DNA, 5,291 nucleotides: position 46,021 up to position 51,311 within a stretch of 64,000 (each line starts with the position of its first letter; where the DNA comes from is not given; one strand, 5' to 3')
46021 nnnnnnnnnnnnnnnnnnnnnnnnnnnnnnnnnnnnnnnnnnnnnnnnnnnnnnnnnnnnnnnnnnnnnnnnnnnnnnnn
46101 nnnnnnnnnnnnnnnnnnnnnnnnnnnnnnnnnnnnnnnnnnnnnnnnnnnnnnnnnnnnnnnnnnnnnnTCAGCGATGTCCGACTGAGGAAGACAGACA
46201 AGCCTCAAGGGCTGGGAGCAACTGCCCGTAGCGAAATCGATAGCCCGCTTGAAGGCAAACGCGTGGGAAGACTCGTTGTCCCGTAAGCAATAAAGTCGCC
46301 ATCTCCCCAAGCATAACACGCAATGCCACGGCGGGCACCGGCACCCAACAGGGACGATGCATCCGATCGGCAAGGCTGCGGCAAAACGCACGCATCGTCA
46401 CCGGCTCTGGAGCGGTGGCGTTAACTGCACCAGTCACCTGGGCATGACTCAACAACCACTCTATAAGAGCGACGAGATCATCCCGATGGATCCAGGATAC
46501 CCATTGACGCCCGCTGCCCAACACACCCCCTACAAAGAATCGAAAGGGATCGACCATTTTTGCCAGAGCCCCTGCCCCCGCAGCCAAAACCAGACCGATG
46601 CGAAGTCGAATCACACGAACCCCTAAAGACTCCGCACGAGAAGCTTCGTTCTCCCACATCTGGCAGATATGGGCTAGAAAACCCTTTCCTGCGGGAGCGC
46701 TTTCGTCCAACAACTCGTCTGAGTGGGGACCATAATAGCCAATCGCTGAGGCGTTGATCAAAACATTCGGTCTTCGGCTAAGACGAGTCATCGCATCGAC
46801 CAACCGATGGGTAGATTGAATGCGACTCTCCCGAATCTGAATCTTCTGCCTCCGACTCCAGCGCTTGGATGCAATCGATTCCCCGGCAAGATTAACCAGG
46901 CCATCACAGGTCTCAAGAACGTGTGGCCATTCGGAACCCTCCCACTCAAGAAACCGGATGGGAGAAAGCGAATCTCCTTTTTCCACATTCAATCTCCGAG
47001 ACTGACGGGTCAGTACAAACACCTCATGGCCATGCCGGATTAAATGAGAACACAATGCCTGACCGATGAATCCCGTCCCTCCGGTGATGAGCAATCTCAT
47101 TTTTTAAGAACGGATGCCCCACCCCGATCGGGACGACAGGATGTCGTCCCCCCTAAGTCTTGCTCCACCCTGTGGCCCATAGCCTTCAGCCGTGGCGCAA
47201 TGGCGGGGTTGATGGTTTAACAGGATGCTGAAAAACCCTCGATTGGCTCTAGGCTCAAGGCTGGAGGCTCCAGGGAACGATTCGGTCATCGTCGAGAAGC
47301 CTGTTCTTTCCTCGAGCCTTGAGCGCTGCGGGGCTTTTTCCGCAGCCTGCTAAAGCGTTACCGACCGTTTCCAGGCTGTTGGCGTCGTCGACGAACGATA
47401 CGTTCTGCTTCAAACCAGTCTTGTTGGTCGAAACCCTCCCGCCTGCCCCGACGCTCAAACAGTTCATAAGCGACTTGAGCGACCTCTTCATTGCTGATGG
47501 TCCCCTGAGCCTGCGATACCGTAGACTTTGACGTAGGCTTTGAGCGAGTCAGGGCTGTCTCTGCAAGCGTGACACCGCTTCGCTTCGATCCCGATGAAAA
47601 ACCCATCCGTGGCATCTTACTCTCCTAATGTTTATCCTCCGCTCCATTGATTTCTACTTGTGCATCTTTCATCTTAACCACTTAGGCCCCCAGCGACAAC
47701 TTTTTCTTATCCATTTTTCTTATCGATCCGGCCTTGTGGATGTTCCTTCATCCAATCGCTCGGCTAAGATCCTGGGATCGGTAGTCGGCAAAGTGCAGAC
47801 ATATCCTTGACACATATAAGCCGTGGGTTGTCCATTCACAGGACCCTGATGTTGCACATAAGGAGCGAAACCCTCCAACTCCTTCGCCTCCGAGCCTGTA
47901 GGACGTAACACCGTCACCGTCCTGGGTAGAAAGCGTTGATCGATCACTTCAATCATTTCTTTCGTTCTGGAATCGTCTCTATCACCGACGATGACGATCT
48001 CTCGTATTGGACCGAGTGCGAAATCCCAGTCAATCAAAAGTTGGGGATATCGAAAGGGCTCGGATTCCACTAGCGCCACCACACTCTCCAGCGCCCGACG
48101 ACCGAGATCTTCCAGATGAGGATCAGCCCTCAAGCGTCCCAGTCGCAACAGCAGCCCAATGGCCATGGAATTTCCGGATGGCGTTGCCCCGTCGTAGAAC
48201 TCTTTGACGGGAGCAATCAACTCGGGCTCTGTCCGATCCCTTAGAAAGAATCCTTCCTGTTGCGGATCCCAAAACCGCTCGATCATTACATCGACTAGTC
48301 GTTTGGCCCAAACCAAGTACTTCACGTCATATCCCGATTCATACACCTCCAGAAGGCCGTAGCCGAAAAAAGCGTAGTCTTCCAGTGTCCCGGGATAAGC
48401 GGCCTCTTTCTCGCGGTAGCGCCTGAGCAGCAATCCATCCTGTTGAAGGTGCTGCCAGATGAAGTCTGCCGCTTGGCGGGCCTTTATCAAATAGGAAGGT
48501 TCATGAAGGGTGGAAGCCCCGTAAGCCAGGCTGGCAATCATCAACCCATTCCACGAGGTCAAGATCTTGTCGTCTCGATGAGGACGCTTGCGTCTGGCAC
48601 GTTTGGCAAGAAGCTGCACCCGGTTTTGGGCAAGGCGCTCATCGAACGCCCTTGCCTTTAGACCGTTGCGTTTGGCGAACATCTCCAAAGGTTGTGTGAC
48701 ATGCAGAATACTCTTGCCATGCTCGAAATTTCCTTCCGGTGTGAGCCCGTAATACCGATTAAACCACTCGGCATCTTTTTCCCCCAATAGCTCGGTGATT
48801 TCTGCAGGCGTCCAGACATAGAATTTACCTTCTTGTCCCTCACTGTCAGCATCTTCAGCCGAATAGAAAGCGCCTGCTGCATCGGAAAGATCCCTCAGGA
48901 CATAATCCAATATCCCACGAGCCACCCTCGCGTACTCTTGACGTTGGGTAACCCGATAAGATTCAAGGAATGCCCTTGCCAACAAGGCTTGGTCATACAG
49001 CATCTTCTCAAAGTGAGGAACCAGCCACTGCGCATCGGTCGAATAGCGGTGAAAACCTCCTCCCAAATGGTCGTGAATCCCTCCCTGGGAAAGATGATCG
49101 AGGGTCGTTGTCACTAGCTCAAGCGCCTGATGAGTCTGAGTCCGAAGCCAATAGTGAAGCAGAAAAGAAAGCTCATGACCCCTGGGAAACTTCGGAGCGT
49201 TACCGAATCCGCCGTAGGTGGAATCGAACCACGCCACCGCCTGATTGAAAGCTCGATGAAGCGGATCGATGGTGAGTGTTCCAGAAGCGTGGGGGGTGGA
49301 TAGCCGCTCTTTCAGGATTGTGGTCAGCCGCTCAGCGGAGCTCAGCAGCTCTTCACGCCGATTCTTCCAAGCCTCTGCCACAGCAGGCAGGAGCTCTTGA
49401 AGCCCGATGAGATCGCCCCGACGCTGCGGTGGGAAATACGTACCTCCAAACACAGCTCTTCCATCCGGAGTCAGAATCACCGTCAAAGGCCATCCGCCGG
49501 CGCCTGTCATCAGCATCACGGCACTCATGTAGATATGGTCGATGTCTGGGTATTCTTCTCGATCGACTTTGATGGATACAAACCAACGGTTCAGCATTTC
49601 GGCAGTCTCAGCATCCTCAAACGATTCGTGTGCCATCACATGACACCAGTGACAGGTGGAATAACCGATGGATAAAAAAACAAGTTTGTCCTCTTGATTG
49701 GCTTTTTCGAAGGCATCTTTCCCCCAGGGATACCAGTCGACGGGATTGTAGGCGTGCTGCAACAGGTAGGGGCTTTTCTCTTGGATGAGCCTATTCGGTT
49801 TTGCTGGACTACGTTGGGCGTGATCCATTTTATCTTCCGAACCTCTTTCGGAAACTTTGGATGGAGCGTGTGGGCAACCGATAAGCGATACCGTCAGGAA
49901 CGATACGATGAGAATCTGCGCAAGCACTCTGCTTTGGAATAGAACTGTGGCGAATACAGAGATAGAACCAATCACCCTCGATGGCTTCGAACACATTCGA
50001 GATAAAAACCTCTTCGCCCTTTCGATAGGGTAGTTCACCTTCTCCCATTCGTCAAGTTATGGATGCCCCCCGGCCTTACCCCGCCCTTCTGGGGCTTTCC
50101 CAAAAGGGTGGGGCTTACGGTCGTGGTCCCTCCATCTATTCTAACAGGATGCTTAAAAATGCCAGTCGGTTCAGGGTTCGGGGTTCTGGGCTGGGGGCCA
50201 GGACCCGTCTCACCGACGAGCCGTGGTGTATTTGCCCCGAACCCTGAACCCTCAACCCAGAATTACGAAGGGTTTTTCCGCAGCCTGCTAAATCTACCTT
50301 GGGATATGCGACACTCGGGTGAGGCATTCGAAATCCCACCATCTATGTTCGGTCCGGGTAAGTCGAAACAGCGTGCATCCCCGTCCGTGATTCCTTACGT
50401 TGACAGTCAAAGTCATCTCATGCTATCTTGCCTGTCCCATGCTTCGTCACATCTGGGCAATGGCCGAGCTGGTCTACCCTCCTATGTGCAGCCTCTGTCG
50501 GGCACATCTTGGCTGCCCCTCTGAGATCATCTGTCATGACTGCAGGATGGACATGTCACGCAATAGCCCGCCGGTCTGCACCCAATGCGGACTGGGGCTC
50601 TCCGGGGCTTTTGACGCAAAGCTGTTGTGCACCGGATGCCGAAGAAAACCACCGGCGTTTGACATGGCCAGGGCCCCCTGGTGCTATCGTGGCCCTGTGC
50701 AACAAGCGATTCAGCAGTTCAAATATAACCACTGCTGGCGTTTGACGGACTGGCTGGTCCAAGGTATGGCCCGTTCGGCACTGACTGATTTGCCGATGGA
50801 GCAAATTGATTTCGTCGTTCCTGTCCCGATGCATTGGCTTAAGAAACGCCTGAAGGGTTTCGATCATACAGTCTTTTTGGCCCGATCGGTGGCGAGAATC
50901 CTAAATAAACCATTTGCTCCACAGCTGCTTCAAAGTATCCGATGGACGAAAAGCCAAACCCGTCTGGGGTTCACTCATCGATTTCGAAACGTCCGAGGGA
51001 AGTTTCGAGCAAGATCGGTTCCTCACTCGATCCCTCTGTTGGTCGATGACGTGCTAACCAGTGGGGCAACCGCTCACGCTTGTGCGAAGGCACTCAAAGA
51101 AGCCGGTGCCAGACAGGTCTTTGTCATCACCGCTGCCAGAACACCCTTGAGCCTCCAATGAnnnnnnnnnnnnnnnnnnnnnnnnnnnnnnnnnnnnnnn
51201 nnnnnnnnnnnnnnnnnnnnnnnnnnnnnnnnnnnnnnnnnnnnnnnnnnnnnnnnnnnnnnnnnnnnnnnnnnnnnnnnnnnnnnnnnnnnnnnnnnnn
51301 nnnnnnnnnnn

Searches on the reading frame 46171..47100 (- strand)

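Call 15: search_protein_families(library=pfam, proteins=[window:46171-47100:-])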
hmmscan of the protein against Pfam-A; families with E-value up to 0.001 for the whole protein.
window:46171-47100:- (309 aa): 8 families
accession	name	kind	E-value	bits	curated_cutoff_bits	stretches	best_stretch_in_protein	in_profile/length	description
PF01370.27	Epimerase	-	9e-23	81.4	20.9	1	4-221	2-229/240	NAD dependent epimerase/dehydratase family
PF08338.16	DUF1731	-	2.2e-17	62.9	27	1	255-300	1-46/47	Domain of unknown function (DUF1731)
PF16363.11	GDP_Man_Dehyd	-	7.4e-12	45.8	27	1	4-136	1-146/332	GDP-mannose 4,6 dehydratase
PF13460.12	NAD_binding_10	-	4.5e-05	23.8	27.2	1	7-124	1-103/184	NAD(P)H-binding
PF01073.25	3Beta_HSD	-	7.6e-05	22.3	22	1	4-134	1-135/280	3-beta hydroxysteroid dehydrogenase/isomerase family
PF05368.20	NmrA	-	0.00011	22.4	27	1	2-35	4-38/298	NmrA-like family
PF08659.16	KR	-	0.00049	20.5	22.6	0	4-38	4-38/180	KR domain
PF07993.18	NAD_binding_4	-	0.00056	19.6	20.1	0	5-38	1-37/258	Male sterility protein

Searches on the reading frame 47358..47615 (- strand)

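Call 15: search_protein_families(library=pfam, proteins=[window:47358-47615:-])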
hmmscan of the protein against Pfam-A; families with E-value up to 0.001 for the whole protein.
window:47358-47615:- (85 aa): 1 family
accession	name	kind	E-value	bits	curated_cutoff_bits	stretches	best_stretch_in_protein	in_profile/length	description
PF11154.13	DUF2934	-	3.7e-12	46.1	22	1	43-75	4-36/37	Protein of unknown function (DUF2934)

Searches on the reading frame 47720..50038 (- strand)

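Call 15: search_protein_families(library=pfam, proteins=[window:47720-50038:-])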
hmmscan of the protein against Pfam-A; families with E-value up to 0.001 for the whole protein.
window:47720-50038:- (772 aa): 2 families
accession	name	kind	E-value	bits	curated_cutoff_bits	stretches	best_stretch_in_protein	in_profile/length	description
PF03190.21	Thioredox_DsbH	-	8.2e-75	250.7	27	1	82-242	2-162/163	Protein of unknown function, DUF255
PF13899.12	Thioredoxin_7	-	3.6e-05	24.2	27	1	101-164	1-64/83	Thioredoxin-like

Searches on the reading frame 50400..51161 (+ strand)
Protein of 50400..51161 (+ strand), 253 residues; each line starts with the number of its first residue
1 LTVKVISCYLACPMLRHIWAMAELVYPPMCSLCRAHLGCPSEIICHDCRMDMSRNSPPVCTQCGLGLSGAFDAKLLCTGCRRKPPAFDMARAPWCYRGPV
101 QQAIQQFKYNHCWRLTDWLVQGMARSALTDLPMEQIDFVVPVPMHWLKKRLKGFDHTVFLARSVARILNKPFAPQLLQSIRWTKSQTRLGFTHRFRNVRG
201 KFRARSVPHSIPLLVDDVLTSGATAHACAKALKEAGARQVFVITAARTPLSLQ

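Call 15: search_protein_families(library=pfam, proteins=[window:50400-51161:+])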
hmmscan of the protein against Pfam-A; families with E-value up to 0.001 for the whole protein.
window:50400-51161:+ (253 aa): 2 families
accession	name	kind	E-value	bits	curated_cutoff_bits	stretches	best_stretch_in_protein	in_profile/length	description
PF18912.6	DZR_2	-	8.7e-08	32.3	27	1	23-81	3-56/56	Double zinc ribbon domain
PF00156.33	Pribosyltran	-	0.00011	22.1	26.3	1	203-246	81-124/158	Phosphoribosyl transferase domain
